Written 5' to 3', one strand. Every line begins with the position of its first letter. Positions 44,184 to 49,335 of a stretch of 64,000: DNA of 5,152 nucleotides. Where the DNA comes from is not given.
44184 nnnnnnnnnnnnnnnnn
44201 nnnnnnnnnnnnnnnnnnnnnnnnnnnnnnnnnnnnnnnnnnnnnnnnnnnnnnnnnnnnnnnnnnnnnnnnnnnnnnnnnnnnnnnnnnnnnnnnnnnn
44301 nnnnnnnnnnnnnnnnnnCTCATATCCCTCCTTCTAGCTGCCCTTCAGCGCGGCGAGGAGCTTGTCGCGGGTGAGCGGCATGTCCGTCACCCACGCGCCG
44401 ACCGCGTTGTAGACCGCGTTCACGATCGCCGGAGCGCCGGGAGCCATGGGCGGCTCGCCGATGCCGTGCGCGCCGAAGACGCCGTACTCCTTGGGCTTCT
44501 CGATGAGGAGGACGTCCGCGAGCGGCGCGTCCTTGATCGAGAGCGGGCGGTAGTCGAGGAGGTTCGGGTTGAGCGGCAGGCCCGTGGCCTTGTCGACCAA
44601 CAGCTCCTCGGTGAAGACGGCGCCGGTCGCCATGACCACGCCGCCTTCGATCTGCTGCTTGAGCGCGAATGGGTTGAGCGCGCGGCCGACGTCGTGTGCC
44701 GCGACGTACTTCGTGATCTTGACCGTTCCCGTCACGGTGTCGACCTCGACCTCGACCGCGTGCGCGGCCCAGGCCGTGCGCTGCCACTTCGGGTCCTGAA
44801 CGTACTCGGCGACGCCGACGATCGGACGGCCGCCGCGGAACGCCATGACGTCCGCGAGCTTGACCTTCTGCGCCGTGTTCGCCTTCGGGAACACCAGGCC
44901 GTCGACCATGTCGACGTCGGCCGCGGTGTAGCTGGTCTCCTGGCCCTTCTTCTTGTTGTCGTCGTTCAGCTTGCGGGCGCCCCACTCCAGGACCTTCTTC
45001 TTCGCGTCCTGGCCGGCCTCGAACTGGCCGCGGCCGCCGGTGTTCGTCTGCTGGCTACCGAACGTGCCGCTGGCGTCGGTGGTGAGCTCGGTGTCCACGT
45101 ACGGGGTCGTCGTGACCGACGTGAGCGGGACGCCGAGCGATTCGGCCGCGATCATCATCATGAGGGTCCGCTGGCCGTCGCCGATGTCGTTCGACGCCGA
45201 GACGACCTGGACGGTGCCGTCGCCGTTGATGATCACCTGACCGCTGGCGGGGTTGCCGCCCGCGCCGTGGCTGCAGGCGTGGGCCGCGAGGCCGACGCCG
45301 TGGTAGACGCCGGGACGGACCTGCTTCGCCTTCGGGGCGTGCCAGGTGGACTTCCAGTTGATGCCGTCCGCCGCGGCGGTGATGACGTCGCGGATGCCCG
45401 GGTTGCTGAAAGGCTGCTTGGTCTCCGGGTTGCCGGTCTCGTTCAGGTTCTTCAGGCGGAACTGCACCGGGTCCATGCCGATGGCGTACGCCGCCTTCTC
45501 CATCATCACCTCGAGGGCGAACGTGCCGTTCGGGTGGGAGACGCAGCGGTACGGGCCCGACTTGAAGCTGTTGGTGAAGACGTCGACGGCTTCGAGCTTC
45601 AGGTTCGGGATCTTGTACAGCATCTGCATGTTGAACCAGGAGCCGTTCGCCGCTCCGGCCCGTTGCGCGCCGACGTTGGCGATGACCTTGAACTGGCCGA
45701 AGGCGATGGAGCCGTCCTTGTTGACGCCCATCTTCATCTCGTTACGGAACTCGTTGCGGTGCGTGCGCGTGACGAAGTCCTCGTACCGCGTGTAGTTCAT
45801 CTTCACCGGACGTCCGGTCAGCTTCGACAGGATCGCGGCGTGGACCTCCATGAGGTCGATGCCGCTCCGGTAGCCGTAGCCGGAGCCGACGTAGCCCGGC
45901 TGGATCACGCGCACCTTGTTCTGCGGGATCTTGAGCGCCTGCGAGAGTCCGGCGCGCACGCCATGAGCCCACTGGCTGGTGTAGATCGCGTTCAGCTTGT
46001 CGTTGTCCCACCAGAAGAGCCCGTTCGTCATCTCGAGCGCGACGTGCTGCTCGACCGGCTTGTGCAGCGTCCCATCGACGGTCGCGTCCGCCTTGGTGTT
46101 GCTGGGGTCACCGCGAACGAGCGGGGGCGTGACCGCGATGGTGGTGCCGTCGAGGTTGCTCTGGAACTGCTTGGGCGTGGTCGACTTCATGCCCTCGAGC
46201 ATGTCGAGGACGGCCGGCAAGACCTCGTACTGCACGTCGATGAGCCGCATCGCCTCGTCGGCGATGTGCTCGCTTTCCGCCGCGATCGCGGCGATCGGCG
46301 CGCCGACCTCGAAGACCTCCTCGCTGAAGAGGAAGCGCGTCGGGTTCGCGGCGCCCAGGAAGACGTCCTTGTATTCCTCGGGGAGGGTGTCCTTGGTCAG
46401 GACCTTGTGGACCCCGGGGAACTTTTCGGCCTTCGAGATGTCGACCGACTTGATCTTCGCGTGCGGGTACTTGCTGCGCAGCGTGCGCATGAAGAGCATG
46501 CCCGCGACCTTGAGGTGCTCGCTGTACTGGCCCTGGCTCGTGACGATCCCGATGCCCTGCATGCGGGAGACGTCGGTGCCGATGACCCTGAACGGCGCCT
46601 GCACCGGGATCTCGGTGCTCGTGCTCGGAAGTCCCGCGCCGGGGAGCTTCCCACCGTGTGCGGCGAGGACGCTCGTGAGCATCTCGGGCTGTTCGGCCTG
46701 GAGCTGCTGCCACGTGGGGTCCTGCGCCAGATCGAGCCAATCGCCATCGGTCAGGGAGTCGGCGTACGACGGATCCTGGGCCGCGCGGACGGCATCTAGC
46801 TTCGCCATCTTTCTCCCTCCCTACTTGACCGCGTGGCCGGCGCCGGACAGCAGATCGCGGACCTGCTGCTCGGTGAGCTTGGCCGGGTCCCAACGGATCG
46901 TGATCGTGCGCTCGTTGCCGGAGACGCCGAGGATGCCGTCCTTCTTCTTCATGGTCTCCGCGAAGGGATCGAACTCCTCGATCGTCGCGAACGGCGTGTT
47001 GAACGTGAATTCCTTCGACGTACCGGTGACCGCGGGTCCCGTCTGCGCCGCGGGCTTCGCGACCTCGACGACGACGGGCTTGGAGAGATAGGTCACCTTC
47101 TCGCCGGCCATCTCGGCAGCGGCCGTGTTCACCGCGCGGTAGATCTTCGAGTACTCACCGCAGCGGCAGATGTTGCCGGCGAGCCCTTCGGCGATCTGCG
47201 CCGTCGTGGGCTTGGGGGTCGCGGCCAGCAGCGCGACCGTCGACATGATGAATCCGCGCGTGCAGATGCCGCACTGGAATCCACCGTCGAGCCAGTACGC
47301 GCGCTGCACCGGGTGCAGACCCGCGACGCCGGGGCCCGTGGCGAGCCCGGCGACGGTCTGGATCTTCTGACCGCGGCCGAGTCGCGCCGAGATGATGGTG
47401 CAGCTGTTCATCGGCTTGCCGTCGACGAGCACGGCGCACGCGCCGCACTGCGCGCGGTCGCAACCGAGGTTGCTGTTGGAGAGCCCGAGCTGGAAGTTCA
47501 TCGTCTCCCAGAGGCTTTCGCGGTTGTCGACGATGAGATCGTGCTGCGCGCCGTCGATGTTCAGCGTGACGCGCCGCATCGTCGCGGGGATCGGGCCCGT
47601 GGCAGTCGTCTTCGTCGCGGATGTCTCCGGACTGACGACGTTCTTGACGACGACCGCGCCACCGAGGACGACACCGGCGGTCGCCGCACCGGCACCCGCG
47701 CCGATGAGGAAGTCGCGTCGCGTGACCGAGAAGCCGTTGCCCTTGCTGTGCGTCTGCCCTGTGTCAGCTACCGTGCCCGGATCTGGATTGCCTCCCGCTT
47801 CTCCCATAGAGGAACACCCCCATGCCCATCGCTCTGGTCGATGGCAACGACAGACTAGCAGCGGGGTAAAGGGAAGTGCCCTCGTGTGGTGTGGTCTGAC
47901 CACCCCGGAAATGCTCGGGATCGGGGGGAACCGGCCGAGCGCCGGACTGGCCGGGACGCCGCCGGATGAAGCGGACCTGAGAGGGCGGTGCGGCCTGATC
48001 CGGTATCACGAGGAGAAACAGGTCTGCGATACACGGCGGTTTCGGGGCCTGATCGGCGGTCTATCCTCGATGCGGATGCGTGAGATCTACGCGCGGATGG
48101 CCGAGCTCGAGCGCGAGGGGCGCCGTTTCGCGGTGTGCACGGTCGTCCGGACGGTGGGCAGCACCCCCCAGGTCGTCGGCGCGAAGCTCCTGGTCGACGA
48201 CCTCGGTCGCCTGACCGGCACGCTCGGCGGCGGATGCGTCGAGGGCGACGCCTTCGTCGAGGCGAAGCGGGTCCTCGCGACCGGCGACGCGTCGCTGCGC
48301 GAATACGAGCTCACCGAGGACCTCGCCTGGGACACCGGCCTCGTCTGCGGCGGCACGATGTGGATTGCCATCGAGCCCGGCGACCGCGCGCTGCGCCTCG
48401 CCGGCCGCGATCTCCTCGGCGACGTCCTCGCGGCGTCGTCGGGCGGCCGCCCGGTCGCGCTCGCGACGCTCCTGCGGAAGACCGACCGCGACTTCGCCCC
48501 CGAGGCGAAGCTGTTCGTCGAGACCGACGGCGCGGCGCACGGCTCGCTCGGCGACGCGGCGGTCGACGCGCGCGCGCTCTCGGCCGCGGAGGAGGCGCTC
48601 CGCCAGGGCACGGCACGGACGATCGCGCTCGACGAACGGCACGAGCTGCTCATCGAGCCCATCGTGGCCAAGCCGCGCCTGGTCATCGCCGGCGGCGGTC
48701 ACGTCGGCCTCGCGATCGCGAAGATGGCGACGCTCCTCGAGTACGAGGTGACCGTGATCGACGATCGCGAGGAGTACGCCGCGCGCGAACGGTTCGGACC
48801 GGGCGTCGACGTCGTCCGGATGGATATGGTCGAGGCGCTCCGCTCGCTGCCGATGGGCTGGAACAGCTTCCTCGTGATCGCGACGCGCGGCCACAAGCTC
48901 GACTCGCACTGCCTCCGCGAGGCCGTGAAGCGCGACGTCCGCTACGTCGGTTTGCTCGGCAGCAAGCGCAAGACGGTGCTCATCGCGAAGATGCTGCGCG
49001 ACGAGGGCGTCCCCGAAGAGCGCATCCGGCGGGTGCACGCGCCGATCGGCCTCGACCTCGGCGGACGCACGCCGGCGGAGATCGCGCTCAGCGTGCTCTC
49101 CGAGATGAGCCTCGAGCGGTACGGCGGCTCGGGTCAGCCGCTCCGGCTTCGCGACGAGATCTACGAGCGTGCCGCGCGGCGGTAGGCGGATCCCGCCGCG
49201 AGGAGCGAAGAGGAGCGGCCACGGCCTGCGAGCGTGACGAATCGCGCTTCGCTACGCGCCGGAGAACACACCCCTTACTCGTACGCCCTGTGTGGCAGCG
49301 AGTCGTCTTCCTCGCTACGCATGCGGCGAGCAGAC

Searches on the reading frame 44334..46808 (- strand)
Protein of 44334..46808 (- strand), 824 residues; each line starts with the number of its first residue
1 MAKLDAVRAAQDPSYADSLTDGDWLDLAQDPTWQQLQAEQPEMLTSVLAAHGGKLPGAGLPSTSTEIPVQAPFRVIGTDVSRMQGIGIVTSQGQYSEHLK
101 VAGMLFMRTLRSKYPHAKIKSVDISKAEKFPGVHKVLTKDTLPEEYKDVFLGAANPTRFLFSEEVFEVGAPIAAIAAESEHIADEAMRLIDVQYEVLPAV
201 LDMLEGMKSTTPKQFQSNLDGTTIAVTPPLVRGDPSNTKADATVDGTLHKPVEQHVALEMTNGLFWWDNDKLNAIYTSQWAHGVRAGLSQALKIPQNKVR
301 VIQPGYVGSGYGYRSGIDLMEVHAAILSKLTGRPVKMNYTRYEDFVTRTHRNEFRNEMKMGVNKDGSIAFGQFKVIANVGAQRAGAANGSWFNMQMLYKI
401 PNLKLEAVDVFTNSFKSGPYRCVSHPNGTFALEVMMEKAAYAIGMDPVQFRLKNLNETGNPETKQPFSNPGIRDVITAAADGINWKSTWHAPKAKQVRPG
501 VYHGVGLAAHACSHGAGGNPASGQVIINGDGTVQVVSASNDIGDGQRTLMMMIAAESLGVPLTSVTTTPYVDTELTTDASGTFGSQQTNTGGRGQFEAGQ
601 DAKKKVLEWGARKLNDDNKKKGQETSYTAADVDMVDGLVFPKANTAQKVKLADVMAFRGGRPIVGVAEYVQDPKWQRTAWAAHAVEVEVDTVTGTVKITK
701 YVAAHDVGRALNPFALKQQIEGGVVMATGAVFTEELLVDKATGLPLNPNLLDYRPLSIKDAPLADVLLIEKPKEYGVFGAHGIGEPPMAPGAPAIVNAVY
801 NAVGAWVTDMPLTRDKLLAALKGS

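Call 16: search_protein_families(library=ncbifam, proteins=[window:44334-46808:-], max_evalue=0.001)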
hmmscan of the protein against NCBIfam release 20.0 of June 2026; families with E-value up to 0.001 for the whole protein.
window:44334-46808:- (824 aa): 13 families
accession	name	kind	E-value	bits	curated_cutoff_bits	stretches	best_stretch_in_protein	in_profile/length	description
NF043082.1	XdhA_XDHase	equivalog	3e-126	422.4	780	1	76-822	1-753/758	xanthine dehydrogenase subunit XdhA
NF007426.0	PRK09970.1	equivalog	1.8e-119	399.9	916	1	74-822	4-756/761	xanthine dehydrogenase molybdenum-binding subunit XdhA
TIGR03194.1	4hydrxCoA_A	equivalog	1.4e-105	354.4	994.55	1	81-821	2-746/746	4-hydroxybenzoyl-CoA reductase subunit alpha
TIGR03196.1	pucD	equivalog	1.6e-97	327.7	783.65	1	76-818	3-755/763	xanthine dehydrogenase subunit D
NF041018.1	glyceraldDH_alpha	equivalog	1.1e-86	291.9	790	1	75-817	2-740/741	glyceraldehyde dehydrogenase subunit alpha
NF041671.1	peri_hyde_PaoC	equivalog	6.8e-86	289.2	1180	1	73-821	15-731/735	aldehyde oxidoreductase molybdenum-binding subunit PaoC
TIGR03311.1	Se_dep_XDH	equivalog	4.9e-74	249.8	830.45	2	68-606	154-678/848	selenium-dependent xanthine dehydrogenase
TIGR03313.1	Se_sel_red_Mo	hypoth_equivalog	6.6e-72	242.5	1101.9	2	239-822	370-950/951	molybdopterin-dependent oxidoreductase Mo/Fe-S-binding subunit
NF040766.1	CODH_aero_grp5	exception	2.9e-70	237.4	950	2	74-654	3-590/785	aerobic carbon-monoxide dehydrogenase large subunit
NF045668.1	pterin_aldehy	equivalog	4.8e-66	223.5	1100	1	72-822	171-905/905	molybdopterin-dependent aldehyde oxidoreductase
TIGR02965.1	xanthine_xdhB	equivalog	8.4e-60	202.8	849.5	1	94-805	19-731/758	xanthine dehydrogenase molybdopterin binding subunit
TIGR02416.1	CO_dehy_Mo_lg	equivalog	6.4e-56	189.9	991.15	1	89-816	6-766/770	aerobic carbon-monoxide dehydrogenase large subunit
TIGR02969.1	mam_aldehyde_ox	subfamily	1.8e-31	108.5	1912.3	1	70-804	570-1280/1330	aldehyde oxidase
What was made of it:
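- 44334..46808 (-): Moco large subunit of the exported trio. Substrate unknown. XO-family hits, all far below equivalog cut-offs (call 16).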

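Call 55: search_solved_structures(query=window:44334-46808:-)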
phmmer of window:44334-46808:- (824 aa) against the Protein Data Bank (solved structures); distinct sequences matched with E-value up to 0.001: 42.
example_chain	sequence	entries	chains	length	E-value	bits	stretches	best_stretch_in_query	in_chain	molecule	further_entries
1rm6_A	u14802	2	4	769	2.4e-65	224.6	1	75-820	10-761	4-hydroxybenzoyl-CoA reductase alpha subunit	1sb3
4zoh_A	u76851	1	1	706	3.4e-54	187.7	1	76-818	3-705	Putative oxidoreductase molybdopterin-binding subunit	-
5g5h_C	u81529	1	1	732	1.7e-53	185.4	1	73-821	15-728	Aldehyde oxidoreductase molybdenum-binding subunit PaoC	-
5g5g_C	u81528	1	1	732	4.8e-53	183.9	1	73-821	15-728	PUTATIVE XANTHINE DEHYDROGENASE YAGS FAD-BINDING SUBUNIT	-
1t3q_B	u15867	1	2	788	1.5e-51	179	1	74-818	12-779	quinoline 2-oxidoreductase large subunit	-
8uem_A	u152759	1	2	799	2.8e-51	178.1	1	88-823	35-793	Carbon monoxide dehydrogenase (Large chain), CoxL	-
5y6q_C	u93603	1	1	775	1.1e-50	176.1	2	60-576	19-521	Aldehyde oxidase large subunit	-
7dqx_A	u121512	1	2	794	1.1e-49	172.7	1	76-821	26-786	6-hydroxypseudooxynicotine dehydrogenase complex subunit gamma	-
1n5w_B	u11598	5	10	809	3.3e-46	161.3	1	76-803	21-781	Carbon monoxide dehydrogenase large chain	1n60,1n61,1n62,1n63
1zxi_B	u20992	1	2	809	4.2e-46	160.9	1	76-803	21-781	Carbon monoxide dehydrogenase large chain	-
1ffu_B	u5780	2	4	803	3.2e-45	158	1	79-822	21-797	CUTL, MOLYBDOPROTEIN OF CARBON MONOXIDE DEHYDROGENASE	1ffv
1sij_A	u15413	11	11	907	2.9e-41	144.9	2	60-591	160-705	Aldehyde oxidoreductase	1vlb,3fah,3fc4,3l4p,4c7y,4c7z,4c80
3hrd_B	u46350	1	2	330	9.1e-39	136.7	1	504-823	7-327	Nicotinate dehydrogenase medium molybdopterin subunit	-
3sr6_C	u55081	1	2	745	1.1e-38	136.4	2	102-608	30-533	Xanthine dehydrogenase/oxidase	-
3etr_C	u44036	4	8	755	1.1e-38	136.4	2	102-608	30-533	Xanthine dehydrogenase/oxidase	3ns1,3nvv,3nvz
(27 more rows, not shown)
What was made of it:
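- Closest known: Membrane-bound MCD-dependent aldehyde dehydrogenase of acetic acid bacteria. Different: The large subunits are very distant (72.8 bits, call 55).
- The large subunit's best PDB hit is HcrA, though weakly at 225 bits (call 55).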

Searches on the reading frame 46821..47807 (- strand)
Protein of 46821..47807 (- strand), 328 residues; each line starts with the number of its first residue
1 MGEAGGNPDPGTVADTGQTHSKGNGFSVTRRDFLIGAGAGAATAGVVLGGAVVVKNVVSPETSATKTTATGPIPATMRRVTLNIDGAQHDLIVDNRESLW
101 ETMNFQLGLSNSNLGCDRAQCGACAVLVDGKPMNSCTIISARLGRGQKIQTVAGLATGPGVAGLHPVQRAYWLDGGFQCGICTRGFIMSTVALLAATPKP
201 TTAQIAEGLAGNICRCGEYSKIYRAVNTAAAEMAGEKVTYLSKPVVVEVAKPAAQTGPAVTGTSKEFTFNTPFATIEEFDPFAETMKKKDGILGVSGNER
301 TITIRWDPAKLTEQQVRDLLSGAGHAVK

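Call 16: search_protein_families(library=ncbifam, proteins=[window:46821-47807:-], max_evalue=0.001)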
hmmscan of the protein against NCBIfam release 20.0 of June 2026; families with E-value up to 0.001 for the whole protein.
window:46821-47807:- (328 aa): 11 families
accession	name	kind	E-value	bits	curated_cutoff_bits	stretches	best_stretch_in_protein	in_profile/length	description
NF008514.0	PRK11433.1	equivalog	2.2e-40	138.5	322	1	23-233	8-217/218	aldehyde dehydrogenase iron-sulfur subunit PaoA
NF041020.1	glyceraldDH_gamma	equivalog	2.9e-40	137.5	290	1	78-233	11-162/164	glyceraldehyde dehydrogenase subunit gamma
NF045668.1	pterin_aldehy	equivalog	1.7e-38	132.4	1100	1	80-238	3-160/905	molybdopterin-dependent aldehyde oxidoreductase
NF043084.2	XdhC_XDHase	equivalog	2e-36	124.8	217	1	79-229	2-149/151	xanthine dehydrogenase subunit XdhC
TIGR03198.1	pucE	equivalog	4e-35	120.5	254.3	1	80-230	4-149/151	xanthine dehydrogenase subunit E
TIGR03193.1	4hydroxCoAred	equivalog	5.7e-33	113.9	257.8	1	81-230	3-148/148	4-hydroxybenzoyl-CoA reductase subunit gamma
NF007387.0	PRK09908.1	equivalog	3.5e-29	101.3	212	1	80-229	9-155/159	xanthine dehydrogenase iron sulfur-binding subunit XdhC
TIGR03311.1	Se_dep_XDH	equivalog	1.6e-26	92.6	830.45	1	90-240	9-154/848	selenium-dependent xanthine dehydrogenase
TIGR02963.1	xanthine_xdhA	equivalog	5.2e-26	91.3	467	1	102-267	24-195/468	xanthine dehydrogenase small subunit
TIGR02969.1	mam_aldehyde_ox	subfamily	1.7e-17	62.2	1912.3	1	94-229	18-160/1330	aldehyde oxidase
TIGR03313.1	Se_sel_red_Mo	hypoth_equivalog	4e-06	24.8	1101.9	1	85-233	4-148/951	molybdopterin-dependent oxidoreductase Mo/Fe-S-binding subunit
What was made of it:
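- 46821..47807 (-): Small 2x[2Fe-2S] subunit of the exported trio. It has a Tat motif (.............), a long h-region, a Thr/Pro linker and a C-terminal extension of about 95 aa. Best NCBIfam hit is PaoA, including the signal region (call 16).
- On PaoABC-type periplasmic aldehyde oxidoreductase, for the trio at 43311-47807 (-): The PaoA model aligns from its residue 8 (call 16).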

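Call 41: search_protein_families(library=pfam, proteins=[window:46821-47807:-], max_evalue=0.001)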
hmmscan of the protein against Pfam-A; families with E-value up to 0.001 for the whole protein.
window:46821-47807:- (328 aa): 2 families
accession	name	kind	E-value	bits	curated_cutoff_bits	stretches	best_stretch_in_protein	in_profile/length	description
PF01799.25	Fer2_2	-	4e-24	85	30.3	1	151-226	1-74/75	[2Fe-2S] binding domain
PF13085.11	Fer2_3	-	0.00098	19.5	27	0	115-144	51-80/107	2Fe-2S iron-sulfur cluster binding domain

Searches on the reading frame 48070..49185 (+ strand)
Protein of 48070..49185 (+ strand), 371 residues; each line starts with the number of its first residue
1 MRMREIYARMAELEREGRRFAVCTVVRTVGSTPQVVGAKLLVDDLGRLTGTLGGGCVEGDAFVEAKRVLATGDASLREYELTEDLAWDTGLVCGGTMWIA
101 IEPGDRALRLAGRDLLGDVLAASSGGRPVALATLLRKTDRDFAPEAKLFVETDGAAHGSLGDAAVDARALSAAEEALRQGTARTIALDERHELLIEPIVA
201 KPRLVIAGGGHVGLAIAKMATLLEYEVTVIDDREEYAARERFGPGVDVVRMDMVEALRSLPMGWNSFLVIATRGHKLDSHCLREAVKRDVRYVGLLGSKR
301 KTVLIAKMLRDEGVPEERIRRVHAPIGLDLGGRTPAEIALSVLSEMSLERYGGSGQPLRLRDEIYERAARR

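Call 16: search_protein_families(library=ncbifam, proteins=[window:48090-49185:+], max_evalue=0.001)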
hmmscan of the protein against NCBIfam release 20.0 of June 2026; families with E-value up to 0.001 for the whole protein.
window:48090-49185:+ (365 aa): 0 families

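Call 41: search_protein_families(library=pfam, proteins=[window:48090-49185:+], max_evalue=0.001)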
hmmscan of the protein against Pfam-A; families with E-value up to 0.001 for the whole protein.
window:48090-49185:+ (365 aa): 0 families
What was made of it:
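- Tried and rejected: A first XdhC coordinate (48090) was out of frame and gave no Pfam hit (call 41).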

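Call 56: search_protein_families(library=pfam, proteins=[window:48070-49185:+], max_evalue=0.0001)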
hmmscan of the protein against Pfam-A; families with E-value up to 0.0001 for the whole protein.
window:48070-49185:+ (371 aa): 3 families
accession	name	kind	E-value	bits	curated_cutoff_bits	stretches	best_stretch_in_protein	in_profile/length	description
PF13478.12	XdhC_C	-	1.1e-40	139.5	29.7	1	204-346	1-125/125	XdhC Rossmann domain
PF02625.21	XdhC_CoxI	-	3.8e-29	100.9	24.3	2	15-79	3-67/68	XdhC and CoxI family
PF07992.20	Pyr_redox_2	-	7.2e-05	22.8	26.1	0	183-240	128-179/291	Pyridine nucleotide-disulphide oxidoreductase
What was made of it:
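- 48070..49185 (+): XdhC/CoxI-family Moco insertion chaperone, divergent from the exported trio. XdhC_CoxI plus XdhC_C (call 56).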
